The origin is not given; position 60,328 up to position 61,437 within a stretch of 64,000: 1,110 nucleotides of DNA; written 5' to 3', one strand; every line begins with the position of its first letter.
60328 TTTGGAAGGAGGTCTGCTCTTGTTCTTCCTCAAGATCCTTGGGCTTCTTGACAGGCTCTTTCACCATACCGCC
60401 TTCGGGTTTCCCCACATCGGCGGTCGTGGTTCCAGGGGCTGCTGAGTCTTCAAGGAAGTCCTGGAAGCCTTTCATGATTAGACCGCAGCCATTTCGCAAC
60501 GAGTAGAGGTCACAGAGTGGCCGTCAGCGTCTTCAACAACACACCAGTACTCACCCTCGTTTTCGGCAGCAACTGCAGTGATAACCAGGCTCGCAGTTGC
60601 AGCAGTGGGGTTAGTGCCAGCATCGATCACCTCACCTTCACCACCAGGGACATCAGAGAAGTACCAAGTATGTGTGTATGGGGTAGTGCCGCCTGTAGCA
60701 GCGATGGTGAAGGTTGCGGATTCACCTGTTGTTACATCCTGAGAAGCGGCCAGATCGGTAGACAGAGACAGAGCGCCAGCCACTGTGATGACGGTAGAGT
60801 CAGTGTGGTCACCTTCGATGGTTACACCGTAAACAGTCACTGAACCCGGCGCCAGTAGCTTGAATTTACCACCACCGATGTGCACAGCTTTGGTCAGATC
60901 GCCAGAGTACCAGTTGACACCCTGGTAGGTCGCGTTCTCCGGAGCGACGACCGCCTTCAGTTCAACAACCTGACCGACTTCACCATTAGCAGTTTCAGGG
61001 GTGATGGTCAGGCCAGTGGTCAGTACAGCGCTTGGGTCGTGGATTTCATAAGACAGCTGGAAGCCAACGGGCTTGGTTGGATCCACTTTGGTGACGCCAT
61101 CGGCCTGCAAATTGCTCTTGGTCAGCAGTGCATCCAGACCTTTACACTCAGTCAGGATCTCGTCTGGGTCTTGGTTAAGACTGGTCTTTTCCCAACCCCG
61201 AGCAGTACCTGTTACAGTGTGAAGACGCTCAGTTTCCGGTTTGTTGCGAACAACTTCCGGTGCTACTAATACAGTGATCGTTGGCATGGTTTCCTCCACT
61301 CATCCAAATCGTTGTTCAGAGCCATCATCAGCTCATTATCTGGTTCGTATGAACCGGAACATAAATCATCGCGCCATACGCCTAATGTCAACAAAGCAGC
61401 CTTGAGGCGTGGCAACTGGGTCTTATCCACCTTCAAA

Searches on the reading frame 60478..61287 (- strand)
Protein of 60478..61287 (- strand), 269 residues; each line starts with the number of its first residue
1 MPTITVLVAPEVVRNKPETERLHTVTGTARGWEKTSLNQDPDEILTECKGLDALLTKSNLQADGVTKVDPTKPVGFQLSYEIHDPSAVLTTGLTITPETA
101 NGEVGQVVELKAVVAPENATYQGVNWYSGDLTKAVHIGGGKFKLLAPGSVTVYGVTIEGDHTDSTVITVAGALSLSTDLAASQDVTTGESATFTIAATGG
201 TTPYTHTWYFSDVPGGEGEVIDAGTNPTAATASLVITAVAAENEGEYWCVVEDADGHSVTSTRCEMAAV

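Call 18: search_protein_families(library=phrogs, proteins=[window:60478-61287:-], max_evalue=0.00001)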
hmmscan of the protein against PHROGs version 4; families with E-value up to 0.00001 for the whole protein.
window:60478-61287:- (269 aa): 10 families
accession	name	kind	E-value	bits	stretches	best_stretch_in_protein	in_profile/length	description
phrog_215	-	head and packaging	1.9e-73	249.2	1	1-269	104-441/491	structural protein with Ig domain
phrog_2973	-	head and packaging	1.7e-16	61.5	1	168-266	103-190/310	Hoc-like head decoration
phrog_3995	-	tail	4.9e-11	43.5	1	86-266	120-286/294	tail protein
phrog_4069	-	head and packaging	2e-10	41.7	1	172-264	31-112/116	Hoc-like head decoration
phrog_41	-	tail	2.3e-08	35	1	86-170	156-243/245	major tail protein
phrog_158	-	tail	3.9e-08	34.1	1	163-265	155-248/376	major tail protein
phrog_3945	-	head and packaging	3.3e-06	28.1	0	186-265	82-147/152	Hoc-like head decoration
phrog_341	-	tail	4.7e-06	27.7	1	88-170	65-148/154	major tail protein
phrog_853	-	tail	5.2e-06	26.8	0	83-172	157-249/254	major tail protein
phrog_28902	-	tail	7.7e-06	25.3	1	87-203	286-403/709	major tail protein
